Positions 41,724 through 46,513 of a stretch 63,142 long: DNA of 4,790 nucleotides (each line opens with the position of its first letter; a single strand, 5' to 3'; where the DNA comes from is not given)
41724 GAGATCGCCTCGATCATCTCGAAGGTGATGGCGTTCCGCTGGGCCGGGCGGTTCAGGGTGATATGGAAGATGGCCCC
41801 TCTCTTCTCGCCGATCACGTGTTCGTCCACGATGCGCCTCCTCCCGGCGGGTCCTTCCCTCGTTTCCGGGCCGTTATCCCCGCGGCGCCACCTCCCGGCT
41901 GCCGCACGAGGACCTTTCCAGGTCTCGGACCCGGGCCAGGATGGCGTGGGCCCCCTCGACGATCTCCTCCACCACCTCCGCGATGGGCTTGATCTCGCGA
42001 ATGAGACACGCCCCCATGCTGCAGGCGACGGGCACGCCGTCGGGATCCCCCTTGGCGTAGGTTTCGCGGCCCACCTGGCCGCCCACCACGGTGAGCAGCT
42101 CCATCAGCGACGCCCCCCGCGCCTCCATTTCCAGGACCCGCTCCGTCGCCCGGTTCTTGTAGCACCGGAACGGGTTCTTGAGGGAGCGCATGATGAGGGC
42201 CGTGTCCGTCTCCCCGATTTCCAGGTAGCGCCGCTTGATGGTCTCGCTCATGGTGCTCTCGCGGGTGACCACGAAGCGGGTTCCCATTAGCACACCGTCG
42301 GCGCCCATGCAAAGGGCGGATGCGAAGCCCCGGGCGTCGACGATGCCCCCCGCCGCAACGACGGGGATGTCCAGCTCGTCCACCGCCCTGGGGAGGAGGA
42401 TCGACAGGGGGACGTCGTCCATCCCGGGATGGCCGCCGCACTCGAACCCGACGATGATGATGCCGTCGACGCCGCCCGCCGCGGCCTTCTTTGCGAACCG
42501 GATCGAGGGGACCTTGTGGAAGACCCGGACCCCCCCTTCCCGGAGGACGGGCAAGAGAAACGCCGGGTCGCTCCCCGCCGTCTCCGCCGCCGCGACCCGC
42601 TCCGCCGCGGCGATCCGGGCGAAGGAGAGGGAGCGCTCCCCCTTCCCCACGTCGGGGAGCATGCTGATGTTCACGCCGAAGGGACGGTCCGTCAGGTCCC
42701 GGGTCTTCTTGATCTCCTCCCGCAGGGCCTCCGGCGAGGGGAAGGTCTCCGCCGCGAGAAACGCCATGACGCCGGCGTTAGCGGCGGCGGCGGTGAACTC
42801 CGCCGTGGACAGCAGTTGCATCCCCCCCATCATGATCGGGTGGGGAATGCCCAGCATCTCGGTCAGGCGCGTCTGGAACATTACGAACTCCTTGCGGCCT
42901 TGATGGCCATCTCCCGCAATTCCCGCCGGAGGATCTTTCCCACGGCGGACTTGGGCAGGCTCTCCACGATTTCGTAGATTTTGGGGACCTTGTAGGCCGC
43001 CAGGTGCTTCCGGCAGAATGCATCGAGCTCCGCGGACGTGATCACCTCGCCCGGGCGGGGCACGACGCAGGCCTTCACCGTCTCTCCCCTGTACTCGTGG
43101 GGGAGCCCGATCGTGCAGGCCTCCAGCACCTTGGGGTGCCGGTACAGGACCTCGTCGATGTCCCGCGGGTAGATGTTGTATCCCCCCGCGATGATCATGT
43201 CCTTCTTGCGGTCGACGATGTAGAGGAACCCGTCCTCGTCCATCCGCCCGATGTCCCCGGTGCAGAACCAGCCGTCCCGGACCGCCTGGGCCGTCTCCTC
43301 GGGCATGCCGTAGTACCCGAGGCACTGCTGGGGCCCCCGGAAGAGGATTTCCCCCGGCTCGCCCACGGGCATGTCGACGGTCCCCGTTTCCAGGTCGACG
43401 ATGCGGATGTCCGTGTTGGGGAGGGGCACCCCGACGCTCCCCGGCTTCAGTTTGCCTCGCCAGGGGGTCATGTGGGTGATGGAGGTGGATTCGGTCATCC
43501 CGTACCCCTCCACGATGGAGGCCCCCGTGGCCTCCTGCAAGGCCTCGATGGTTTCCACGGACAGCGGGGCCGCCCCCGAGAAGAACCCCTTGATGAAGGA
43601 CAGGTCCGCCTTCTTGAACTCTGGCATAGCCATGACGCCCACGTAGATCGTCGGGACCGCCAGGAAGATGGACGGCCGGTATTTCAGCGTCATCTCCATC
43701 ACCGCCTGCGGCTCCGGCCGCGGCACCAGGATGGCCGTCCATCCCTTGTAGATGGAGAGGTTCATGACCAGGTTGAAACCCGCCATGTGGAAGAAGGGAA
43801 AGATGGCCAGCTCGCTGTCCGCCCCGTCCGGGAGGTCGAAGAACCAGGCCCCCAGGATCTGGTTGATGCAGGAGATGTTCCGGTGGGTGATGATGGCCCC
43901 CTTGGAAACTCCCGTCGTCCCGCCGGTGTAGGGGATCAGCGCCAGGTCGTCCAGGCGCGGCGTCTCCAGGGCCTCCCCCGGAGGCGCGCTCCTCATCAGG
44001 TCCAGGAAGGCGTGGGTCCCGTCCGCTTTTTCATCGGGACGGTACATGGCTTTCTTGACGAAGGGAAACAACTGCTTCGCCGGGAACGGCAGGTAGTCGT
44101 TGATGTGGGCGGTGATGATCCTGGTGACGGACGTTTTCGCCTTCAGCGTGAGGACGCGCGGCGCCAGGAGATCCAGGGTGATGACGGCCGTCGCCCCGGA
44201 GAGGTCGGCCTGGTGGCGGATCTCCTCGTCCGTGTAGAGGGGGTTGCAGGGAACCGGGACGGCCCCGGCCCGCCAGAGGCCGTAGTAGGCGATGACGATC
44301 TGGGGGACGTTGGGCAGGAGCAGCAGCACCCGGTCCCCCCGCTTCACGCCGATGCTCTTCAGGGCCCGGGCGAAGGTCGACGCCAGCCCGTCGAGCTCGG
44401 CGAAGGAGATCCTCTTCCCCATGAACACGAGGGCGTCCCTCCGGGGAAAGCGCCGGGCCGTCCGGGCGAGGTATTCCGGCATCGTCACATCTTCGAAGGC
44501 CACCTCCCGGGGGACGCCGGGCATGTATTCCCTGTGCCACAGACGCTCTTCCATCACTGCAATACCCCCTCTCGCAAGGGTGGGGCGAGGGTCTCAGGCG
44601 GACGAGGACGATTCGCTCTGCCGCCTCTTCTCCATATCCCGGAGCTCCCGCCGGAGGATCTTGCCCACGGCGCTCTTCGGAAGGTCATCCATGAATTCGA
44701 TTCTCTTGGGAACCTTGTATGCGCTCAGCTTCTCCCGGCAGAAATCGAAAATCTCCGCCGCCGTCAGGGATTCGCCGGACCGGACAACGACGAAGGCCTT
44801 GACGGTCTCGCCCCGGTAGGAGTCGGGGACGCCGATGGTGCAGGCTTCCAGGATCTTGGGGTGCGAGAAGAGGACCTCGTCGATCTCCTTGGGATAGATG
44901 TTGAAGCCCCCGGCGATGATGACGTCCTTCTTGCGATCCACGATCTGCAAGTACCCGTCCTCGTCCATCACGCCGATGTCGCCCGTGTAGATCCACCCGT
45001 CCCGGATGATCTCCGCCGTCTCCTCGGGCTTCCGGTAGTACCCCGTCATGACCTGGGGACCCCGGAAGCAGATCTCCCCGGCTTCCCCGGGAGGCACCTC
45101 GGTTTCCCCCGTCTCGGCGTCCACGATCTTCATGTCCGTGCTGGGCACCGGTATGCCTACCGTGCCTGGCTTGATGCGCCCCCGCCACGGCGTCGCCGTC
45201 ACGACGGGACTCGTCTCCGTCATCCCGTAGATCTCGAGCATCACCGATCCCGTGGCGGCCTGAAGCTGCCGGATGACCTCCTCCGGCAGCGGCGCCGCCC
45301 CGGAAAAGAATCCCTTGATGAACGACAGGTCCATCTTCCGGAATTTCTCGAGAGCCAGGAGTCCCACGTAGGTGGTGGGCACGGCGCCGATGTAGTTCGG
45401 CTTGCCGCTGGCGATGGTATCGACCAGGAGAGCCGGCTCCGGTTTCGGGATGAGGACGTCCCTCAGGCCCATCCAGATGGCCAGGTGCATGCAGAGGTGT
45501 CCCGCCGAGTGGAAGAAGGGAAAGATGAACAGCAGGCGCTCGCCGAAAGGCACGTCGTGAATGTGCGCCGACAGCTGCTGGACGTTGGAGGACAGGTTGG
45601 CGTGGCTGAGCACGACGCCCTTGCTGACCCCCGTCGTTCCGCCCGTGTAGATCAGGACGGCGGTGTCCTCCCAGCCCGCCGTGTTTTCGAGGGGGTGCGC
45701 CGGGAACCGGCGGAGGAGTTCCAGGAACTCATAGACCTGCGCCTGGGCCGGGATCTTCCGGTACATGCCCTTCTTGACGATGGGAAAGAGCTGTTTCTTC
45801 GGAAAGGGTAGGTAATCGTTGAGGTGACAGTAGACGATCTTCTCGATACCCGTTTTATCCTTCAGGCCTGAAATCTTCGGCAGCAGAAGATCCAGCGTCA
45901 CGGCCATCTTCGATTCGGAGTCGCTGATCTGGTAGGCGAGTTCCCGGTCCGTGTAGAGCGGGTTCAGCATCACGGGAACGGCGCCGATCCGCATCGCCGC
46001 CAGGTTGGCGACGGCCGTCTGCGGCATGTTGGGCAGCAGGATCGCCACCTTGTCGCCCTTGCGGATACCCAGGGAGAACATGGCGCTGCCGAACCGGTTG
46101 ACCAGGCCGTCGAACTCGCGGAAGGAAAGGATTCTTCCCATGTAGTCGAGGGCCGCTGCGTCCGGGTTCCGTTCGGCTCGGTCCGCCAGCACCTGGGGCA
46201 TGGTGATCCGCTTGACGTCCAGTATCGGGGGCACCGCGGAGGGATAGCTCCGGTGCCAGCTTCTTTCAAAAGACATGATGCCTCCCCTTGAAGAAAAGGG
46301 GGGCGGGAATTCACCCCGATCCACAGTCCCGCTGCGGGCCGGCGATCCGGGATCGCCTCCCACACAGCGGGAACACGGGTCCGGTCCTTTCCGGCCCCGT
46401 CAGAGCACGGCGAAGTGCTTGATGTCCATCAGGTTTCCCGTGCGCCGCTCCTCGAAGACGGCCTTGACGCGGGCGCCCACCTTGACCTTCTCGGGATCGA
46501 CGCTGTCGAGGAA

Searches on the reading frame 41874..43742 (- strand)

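Call 12: search_protein_families(library=pfam, proteins=[window:41874-43742:-], max_evalue=0.0001)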
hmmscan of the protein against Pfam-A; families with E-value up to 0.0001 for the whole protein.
window:41874-43742:- (622 aa): 2 families
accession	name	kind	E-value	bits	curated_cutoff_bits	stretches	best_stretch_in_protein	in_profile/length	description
PF03060.21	NMO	-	2.7e-49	168.8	28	1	291-596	2-330/331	Nitronate monooxygenase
PF00478.31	IMPDH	-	8.8e-08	32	25.6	1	453-501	202-250/345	IMP dehydrogenase / GMP reductase domain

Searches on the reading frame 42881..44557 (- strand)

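Call 12: search_protein_families(library=pfam, proteins=[window:42881-44557:-], max_evalue=0.0001)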
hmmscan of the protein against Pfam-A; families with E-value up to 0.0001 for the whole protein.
window:42881-44557:- (558 aa): 2 families
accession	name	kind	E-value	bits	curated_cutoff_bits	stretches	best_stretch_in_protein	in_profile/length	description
PF00501.34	AMP-binding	-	3e-90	303.2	29.9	1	31-416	2-384/384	AMP-binding enzyme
PF13193.12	AMP-binding_C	-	6.7e-19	69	24.5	1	467-541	2-76/76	AMP-binding enzyme C-terminal domain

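Call 84: search_protein_families(library=ncbifam, proteins=[window:42881-44557:-], max_evalue=1e-20)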
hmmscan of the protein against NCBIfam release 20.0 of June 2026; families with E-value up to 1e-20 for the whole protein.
window:42881-44557:- (558 aa): 88 families (the best 25 are shown)
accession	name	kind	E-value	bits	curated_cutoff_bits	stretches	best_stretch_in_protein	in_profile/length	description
NF005220.0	PRK06710.1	equivalog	4.4e-158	526.9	1116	1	3-549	3-551/563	long-chain-fatty-acid--CoA ligase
NF004114.0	PRK05605.1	equivalog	7.4e-155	516.5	766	1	2-554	12-572/575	long-chain-fatty-acid--CoA ligase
NF006181.0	PRK08314.1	subfamily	5e-136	454.2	705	1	4-555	4-558/563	long-chain-fatty-acid--CoA ligase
NF004837.0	PRK06187.1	subfamily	3.8e-127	424.7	476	1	24-553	8-524/531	long-chain-fatty-acid--CoA ligase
NF005463.0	PRK07059.1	subfamily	6.5e-124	414.4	869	1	4-549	2-554/557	long-chain-fatty-acid--CoA ligase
NF006523.0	PRK08974.1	equivalog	1.1e-120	403.5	884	1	4-552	2-554/561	long-chain-fatty-acid--CoA ligase FadD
NF004229.0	PRK05677.1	subfamily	5.8e-120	401.4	879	1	3-555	2-559/563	long-chain-fatty-acid--CoA ligase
NF006182.0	PRK08316.1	subfamily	3.1e-115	385.6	663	1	23-553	10-519/523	fatty acyl-CoA synthetase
NF004822.0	PRK06178.1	equivalog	6.7e-115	384.8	782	1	5-551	16-567/571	acyl-CoA synthetase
NF009139.0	PRK12492.1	equivalog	1.9e-112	376.5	1018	1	2-551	1-562/562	long-chain-fatty-acid--CoA ligase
NF006442.0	PRK08751.1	equivalog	6.2e-110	368.2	1023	1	1-551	1-558/560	long-chain fatty acid--CoA ligase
NF005702.0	PRK07514.1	subfamily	3.6e-102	342.3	558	1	179-550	133-499/506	malonyl-CoA synthase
NF005714.0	PRK07529.1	subfamily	3.8e-98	329.5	632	1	26-555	32-580/640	acyl-CoA synthetase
TIGR03205.1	pimA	equivalog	1e-97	327.8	705.6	1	11-548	8-541/541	dicarboxylate--CoA ligase PimA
NF009233.0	PRK12583.1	subfamily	1.1e-92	311.3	832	1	19-554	13-553/558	fatty acid CoA ligase family protein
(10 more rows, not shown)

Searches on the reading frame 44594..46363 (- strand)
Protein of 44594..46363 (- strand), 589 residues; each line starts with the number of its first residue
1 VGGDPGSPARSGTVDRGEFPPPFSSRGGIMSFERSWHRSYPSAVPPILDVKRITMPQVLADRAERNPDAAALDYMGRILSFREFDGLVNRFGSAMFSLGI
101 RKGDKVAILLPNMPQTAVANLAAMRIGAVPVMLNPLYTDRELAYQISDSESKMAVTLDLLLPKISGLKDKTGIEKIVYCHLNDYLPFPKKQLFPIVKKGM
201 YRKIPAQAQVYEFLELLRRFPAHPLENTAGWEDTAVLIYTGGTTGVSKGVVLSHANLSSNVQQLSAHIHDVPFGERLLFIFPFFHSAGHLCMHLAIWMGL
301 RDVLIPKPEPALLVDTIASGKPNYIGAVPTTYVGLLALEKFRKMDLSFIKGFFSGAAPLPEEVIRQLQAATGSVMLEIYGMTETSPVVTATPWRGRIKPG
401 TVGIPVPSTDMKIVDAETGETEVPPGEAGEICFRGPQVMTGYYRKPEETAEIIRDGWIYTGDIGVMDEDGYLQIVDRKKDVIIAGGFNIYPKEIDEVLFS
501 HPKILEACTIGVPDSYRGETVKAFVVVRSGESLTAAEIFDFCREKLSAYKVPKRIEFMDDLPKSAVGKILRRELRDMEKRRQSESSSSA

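Call 12: search_protein_families(library=pfam, proteins=[window:44594-46363:-], max_evalue=0.0001)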
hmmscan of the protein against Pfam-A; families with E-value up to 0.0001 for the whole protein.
window:44594-46363:- (589 aa): 2 families
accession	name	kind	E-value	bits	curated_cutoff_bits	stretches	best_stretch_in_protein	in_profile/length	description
PF00501.34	AMP-binding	-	1.3e-91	307.8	29.9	1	60-443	2-384/384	AMP-binding enzyme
PF13193.12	AMP-binding_C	-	1.1e-20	74.8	24.5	1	493-568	1-76/76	AMP-binding enzyme C-terminal domain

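Call 84: search_protein_families(library=ncbifam, proteins=[window:44594-46363:-], max_evalue=1e-20)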
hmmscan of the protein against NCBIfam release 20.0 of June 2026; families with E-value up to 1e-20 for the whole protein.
window:44594-46363:- (589 aa): 92 families (the best 25 are shown)
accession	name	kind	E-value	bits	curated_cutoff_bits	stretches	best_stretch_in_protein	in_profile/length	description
NF004114.0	PRK05605.1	equivalog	7.3e-151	503.3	766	1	32-577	13-568/575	long-chain-fatty-acid--CoA ligase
NF005220.0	PRK06710.1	equivalog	9.7e-148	492.7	1116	1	30-584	1-559/563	long-chain-fatty-acid--CoA ligase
NF005463.0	PRK07059.1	subfamily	3.4e-135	451.6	869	1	33-577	2-555/557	long-chain-fatty-acid--CoA ligase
NF004837.0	PRK06187.1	subfamily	2.5e-134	448.4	476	1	52-583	7-527/531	long-chain-fatty-acid--CoA ligase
NF004229.0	PRK05677.1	subfamily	2.4e-132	442.3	879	1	33-584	3-561/563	long-chain-fatty-acid--CoA ligase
NF006523.0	PRK08974.1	equivalog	8e-131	436.9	884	1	33-583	2-558/561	long-chain-fatty-acid--CoA ligase FadD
NF006181.0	PRK08314.1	subfamily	6.3e-123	410.9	705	1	33-584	4-560/563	long-chain-fatty-acid--CoA ligase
NF009139.0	PRK12492.1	equivalog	2.8e-114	382.6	1018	1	36-577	6-561/562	long-chain-fatty-acid--CoA ligase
NF006442.0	PRK08751.1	equivalog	6.1e-113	378.1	1023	1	30-579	1-559/560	long-chain fatty acid--CoA ligase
NF006182.0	PRK08316.1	subfamily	1e-112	377.3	663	1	49-580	7-519/523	fatty acyl-CoA synthetase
NF004822.0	PRK06178.1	equivalog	8e-105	351.6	782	1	33-578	15-567/571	acyl-CoA synthetase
NF009233.0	PRK12583.1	subfamily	3.1e-104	349.4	832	1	51-579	16-551/558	fatty acid CoA ligase family protein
NF005702.0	PRK07514.1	subfamily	4.5e-104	348.6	558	1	227-579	152-501/506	malonyl-CoA synthase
NF005714.0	PRK07529.1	subfamily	2.8e-101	339.8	632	1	55-585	32-583/640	acyl-CoA synthetase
TIGR03205.1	pimA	equivalog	1.6e-96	323.9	705.6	1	40-575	8-541/541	dicarboxylate--CoA ligase PimA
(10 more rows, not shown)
